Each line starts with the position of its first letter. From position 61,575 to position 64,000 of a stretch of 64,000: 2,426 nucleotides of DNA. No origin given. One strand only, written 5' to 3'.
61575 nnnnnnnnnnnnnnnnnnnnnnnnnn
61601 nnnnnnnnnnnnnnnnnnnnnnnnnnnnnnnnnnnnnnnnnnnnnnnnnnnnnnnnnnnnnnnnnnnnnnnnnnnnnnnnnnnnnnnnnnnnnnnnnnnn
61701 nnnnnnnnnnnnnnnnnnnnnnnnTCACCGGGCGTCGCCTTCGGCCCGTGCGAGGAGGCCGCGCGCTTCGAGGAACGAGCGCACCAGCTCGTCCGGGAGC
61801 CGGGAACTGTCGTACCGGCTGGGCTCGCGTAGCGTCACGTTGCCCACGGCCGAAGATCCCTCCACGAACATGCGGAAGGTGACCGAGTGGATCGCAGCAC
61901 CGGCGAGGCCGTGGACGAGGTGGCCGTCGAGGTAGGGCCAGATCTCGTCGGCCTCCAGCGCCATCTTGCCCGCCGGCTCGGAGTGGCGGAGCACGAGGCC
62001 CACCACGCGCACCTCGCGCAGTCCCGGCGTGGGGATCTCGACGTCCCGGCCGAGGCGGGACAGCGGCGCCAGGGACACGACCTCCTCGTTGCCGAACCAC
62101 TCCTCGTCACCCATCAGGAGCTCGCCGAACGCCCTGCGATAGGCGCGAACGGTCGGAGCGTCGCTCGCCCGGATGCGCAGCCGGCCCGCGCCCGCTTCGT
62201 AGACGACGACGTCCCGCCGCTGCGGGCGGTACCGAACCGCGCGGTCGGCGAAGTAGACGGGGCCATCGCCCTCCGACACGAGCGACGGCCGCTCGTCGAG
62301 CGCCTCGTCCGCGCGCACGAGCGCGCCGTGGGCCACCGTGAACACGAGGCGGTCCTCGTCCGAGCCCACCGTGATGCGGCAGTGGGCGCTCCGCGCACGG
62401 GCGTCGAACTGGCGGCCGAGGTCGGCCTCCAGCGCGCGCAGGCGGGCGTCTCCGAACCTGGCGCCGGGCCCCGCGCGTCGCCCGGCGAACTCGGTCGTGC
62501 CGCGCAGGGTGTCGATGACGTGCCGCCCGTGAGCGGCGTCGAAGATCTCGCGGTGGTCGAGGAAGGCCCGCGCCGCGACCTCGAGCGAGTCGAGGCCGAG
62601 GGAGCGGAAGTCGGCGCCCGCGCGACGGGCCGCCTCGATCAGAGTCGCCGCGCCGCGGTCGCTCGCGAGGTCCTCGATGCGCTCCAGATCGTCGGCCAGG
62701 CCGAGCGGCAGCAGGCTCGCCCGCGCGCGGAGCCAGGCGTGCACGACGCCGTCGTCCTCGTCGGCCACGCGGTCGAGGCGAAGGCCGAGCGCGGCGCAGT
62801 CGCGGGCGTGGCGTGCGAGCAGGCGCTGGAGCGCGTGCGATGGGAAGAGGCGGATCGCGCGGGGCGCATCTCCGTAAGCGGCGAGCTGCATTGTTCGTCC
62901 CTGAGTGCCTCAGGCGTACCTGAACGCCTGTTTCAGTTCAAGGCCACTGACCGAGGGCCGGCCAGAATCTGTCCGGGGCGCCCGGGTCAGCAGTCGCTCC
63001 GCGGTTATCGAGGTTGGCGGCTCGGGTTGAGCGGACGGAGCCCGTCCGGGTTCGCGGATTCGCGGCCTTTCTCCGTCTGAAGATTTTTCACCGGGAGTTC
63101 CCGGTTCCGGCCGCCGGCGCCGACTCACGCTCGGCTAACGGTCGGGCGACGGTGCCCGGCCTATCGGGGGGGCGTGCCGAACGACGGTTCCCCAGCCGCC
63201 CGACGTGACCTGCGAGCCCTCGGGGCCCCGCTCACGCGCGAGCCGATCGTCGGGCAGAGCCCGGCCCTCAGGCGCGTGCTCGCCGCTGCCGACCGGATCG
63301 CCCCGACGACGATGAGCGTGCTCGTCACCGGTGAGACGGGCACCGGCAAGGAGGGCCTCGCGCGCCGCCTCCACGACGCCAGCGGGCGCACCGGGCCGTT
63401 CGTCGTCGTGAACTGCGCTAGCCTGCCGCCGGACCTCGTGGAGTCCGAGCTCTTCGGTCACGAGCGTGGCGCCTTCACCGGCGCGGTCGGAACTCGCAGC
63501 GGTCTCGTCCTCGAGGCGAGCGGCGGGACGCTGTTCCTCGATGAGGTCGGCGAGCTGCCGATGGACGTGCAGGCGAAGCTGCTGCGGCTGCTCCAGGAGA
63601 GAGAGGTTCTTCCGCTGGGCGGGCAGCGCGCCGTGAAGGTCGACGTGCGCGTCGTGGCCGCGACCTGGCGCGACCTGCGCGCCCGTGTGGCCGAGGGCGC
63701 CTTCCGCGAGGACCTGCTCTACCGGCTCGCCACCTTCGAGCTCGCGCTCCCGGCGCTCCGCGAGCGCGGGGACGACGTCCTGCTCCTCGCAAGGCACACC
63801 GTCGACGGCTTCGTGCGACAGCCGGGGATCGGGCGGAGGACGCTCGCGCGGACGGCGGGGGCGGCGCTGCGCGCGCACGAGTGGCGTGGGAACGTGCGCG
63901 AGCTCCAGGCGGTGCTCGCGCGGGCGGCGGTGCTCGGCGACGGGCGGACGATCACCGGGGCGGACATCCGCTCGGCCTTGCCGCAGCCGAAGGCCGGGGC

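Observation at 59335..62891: Operon ending in an FtsZ homologue that has only the GTP-binding half (no T7 loop, no C-terminal domain)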

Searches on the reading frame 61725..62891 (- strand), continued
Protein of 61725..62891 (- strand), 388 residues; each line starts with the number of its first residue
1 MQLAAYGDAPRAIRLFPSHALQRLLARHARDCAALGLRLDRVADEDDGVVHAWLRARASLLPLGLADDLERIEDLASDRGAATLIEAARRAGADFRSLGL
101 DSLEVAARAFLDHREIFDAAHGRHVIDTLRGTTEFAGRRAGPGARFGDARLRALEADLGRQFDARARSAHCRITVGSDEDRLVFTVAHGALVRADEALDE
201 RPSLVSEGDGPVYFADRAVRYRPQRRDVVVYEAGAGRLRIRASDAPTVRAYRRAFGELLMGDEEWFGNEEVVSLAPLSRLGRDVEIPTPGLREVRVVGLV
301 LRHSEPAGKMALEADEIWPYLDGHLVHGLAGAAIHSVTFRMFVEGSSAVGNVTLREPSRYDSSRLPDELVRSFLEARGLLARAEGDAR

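Call 96: find_related_loci(query=A1, collection=viral_contigs, flank=10000)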
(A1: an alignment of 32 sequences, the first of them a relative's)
Query A1 (388 aa) in viral_contigs; peptide patterns used: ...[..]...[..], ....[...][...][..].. (x = any residue, [..] = any of these).
33 stretches matched a pattern, but none encodes a relative of the query by tblastn (E <= 1e-3).

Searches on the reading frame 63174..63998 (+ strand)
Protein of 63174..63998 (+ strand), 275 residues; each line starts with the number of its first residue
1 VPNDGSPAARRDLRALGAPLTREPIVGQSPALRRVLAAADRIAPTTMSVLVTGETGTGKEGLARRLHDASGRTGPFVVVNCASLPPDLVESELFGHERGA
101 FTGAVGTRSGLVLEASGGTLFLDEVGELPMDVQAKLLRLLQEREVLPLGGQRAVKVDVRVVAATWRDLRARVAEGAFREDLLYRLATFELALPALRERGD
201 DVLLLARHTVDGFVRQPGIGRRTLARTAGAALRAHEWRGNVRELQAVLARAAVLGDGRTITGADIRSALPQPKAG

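Call 40: search_protein_families(library=pfam, proteins=[window:63174-63998:+], max_evalue=0.01)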
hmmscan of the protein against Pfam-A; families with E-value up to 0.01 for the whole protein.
window:63174-63998:+ (275 aa): 8 families
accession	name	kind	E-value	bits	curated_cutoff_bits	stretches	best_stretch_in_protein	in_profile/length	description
PF00158.32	Sigma54_activat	-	8.9e-65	217.9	20.2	1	25-190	1-167/168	Sigma-54 interaction domain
PF14532.12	Sigma54_activ_2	-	1.5e-20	74.2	25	1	26-195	1-138/138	Sigma-54 interaction domain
PF25601.1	AAA_lid_14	-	5.4e-16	58.6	27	1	196-271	1-76/87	AAA+ ATPase lid domain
PF07728.20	AAA_5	-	1.7e-11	44.8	22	1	49-163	2-120/139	AAA domain (dynein-related subfamily)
PF13191.12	AAA_16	-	4e-05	24.6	32.6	1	25-88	2-64/167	AAA ATPase domain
PF01078.27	Mg_chelatase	-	0.00032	20.6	20.3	0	104-145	94-135/207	Magnesium chelatase, subunit ChlI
PF07724.20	AAA_2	-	0.0016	18.9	27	1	47-155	4-113/166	AAA domain (Cdc48 subfamily)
PF07726.17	AAA_3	-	0.003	17.9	27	1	49-162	2-108/131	ATPase family associated with various cellular activities (AAA)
